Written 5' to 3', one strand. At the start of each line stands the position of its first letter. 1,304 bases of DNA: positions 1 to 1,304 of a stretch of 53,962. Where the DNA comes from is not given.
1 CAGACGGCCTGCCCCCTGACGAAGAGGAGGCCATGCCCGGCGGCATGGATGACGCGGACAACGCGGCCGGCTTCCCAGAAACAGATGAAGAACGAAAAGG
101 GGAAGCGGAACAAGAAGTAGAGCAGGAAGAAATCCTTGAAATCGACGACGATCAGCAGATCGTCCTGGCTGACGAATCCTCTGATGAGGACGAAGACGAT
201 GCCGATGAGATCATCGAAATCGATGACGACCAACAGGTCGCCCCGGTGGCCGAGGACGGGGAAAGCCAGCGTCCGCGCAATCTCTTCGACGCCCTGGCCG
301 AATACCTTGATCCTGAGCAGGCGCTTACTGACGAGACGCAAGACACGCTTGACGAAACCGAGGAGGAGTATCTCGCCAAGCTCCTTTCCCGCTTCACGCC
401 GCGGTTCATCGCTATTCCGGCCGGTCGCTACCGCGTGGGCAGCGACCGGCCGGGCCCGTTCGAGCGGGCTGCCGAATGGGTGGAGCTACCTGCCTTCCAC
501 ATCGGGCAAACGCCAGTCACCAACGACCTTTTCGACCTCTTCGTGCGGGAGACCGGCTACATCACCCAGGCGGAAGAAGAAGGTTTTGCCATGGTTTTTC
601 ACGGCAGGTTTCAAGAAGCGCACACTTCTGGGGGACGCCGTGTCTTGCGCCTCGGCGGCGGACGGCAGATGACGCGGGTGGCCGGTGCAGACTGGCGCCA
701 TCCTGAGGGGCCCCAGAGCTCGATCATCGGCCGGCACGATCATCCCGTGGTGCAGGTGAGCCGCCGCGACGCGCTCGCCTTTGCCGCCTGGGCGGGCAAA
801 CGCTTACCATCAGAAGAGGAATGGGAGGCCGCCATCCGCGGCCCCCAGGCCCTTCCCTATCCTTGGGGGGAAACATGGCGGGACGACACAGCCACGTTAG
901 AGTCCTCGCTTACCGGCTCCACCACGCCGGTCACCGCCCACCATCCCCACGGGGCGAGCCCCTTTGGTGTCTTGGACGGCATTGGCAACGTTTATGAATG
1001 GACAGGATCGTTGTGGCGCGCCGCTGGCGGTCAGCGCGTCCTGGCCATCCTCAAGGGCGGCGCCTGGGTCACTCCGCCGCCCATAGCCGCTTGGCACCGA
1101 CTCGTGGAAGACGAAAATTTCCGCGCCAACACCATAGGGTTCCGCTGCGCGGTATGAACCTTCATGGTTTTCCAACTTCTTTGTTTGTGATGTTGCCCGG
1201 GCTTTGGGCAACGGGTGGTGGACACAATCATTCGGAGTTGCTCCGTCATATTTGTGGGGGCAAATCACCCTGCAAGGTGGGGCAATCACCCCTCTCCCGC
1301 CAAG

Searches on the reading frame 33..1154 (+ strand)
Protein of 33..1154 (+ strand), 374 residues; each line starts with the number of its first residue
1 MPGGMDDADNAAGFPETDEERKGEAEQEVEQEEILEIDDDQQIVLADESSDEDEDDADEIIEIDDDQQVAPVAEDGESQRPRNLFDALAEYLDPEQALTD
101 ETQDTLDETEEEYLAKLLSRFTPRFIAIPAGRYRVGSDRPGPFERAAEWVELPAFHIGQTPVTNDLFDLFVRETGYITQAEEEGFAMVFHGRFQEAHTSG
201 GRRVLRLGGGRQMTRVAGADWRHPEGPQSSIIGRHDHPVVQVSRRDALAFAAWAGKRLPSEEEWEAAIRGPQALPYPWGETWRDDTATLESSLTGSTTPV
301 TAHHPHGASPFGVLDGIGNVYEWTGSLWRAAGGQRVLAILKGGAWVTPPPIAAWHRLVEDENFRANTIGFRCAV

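Call 7: search_protein_families(library=pfam, proteins=[window:33-1154:+], max_evalue=0.001)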
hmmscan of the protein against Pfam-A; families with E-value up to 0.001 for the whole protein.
window:33-1154:+ (374 aa): 1 family
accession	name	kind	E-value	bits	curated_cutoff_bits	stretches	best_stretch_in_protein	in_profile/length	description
PF03781.23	FGE-sulfatase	-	3.8e-49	168.1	23.3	1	123-373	3-254/255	Sulfatase-modifying factor enzyme 1-like domain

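Call 22: find_encoding_contigs(protein=window:33-1154:+, flank=10000, max_places=4)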
Protein window:33-1154:+ (374 aa): no gene with exactly this product is on record in the collection.
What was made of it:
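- Tried and rejected: The exact FGE-like protein is not on record (call 22).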
